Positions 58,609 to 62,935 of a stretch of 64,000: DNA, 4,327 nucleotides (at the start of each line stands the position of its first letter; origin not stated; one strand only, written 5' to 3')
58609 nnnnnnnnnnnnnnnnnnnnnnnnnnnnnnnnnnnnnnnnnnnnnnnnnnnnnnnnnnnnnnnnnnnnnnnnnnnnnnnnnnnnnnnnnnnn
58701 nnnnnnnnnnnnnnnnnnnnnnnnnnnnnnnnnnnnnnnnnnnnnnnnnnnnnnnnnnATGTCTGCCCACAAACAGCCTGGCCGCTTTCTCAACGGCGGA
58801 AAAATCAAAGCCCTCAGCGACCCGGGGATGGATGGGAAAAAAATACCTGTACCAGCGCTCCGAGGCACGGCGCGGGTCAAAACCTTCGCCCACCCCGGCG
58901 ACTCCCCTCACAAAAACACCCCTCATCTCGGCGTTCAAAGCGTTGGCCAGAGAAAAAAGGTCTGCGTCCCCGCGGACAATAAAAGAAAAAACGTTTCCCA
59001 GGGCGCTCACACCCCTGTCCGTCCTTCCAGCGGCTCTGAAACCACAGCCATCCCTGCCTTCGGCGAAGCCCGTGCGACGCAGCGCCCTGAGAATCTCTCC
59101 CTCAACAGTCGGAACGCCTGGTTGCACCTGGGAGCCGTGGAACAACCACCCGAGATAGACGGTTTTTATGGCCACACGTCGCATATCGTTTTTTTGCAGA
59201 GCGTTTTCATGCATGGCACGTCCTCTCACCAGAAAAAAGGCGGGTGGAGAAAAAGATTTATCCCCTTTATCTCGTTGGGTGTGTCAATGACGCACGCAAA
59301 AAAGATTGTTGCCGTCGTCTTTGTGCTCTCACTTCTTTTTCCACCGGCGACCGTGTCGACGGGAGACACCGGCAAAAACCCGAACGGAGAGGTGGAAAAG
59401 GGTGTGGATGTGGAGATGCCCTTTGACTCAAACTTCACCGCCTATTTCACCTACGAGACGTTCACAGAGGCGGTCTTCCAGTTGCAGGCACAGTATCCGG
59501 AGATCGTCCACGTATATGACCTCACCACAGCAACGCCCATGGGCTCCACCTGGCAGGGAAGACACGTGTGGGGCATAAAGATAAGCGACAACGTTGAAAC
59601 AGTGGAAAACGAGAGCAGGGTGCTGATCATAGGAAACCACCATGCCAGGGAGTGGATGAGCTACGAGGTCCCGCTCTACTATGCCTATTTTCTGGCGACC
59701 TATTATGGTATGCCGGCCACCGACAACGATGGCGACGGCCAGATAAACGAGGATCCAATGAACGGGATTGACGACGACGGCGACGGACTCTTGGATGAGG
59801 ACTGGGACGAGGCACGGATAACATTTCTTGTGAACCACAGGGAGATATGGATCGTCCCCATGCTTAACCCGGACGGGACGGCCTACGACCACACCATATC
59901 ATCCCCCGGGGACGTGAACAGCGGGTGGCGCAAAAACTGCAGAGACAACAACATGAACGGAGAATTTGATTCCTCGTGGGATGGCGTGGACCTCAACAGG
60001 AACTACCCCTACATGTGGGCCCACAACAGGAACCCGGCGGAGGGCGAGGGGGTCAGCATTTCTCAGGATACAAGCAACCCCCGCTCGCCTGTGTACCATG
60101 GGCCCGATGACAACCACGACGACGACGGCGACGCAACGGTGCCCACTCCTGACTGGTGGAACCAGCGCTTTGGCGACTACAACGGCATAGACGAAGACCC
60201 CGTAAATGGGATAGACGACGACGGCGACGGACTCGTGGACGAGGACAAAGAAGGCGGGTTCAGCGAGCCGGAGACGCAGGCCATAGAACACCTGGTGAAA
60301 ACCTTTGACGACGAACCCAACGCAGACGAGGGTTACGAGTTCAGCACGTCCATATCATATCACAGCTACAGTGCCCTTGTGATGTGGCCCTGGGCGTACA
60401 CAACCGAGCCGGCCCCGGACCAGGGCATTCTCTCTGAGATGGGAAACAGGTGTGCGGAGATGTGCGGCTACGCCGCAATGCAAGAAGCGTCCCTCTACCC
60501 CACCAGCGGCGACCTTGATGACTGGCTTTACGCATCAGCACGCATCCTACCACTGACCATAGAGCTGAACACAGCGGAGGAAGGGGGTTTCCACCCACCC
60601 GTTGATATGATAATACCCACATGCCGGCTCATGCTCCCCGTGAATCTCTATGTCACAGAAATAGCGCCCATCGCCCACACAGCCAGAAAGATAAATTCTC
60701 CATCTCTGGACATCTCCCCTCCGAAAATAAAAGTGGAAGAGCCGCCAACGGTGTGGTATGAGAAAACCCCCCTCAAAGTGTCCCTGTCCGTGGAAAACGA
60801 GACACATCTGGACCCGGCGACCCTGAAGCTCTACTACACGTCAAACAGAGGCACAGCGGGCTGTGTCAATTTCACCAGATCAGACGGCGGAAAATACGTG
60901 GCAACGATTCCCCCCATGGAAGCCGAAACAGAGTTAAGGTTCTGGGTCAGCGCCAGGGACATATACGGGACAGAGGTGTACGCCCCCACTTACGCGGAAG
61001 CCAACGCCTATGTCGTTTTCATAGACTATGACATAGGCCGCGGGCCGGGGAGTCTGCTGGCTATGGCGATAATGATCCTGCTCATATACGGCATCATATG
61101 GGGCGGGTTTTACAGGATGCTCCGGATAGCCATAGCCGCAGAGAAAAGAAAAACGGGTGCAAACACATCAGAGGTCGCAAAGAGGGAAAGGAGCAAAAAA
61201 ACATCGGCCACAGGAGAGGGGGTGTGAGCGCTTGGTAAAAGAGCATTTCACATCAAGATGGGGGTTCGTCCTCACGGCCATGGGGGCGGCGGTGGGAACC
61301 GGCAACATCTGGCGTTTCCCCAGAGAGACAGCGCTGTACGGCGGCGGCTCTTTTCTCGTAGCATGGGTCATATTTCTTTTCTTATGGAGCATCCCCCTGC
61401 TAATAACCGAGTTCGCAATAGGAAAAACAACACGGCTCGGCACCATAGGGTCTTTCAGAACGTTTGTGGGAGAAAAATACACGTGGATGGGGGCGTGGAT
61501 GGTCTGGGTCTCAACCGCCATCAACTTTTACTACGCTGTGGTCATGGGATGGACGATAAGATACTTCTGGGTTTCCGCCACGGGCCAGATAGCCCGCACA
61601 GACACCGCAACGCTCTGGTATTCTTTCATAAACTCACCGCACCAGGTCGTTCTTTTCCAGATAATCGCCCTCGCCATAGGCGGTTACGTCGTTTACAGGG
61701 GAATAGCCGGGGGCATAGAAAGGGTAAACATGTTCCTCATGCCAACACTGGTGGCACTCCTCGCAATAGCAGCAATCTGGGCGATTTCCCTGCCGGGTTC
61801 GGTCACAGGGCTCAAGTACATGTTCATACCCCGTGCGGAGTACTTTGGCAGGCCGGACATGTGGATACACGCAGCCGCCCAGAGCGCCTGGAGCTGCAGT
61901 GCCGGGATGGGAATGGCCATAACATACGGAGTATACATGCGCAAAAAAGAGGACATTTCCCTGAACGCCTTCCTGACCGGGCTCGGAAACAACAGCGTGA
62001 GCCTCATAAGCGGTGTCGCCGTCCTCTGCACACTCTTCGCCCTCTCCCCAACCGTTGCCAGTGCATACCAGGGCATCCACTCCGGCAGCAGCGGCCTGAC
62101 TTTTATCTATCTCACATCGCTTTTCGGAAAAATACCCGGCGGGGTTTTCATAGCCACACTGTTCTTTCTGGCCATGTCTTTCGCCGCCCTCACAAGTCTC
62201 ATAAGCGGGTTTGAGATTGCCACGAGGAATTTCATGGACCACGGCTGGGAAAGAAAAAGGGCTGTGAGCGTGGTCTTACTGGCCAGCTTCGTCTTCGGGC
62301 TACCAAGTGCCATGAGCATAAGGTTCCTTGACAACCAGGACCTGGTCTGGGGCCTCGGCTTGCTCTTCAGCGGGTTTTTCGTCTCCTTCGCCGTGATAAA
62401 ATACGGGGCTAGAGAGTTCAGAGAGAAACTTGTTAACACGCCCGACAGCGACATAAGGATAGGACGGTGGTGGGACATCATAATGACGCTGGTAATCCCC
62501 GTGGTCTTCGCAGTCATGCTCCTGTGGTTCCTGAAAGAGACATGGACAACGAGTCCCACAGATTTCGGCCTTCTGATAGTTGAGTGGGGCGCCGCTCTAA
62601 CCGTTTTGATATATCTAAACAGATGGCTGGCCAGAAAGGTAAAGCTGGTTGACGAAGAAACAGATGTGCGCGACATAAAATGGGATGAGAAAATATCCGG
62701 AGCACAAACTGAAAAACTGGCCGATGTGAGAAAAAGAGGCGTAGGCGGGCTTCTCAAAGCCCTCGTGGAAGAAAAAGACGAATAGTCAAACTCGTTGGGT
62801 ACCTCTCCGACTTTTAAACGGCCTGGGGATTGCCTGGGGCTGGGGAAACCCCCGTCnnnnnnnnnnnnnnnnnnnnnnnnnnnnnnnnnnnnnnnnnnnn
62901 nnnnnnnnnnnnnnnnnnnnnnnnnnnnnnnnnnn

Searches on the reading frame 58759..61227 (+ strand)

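Call 18: search_protein_families(library=pfam, proteins=[window:58759-61227:+], max_evalue=0.00001)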
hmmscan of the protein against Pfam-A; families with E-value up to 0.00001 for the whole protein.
window:58759-61227:+ (822 aa): 1 family
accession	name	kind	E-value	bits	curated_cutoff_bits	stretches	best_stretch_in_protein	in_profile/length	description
PF00246.29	Peptidase_M14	-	1.5e-50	172.9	21.6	1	241-623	7-281/286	Zinc carboxypeptidase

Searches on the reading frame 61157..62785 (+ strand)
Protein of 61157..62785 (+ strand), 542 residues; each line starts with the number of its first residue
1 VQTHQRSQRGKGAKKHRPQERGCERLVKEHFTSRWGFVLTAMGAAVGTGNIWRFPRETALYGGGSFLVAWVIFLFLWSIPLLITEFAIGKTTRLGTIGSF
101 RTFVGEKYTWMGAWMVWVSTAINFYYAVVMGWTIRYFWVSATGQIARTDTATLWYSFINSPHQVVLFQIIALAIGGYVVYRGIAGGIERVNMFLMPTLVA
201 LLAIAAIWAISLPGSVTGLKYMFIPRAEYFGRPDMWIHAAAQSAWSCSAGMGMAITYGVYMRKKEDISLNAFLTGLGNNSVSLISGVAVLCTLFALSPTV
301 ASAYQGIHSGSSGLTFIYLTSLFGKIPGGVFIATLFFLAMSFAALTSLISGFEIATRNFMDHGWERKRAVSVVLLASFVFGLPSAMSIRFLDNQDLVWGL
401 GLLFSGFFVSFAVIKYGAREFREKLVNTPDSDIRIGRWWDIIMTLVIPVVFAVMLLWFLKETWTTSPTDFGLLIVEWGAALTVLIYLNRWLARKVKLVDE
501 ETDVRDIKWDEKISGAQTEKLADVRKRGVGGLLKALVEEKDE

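Call 18: search_protein_families(library=pfam, proteins=[window:61157-62785:+], max_evalue=0.00001)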
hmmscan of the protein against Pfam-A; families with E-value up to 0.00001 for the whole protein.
window:61157-62785:+ (542 aa): 1 family
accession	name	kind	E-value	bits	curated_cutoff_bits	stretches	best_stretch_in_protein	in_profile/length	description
PF00209.24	SNF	-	1.8e-53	182.5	27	2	169-487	181-507/524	Sodium:neurotransmitter symporter family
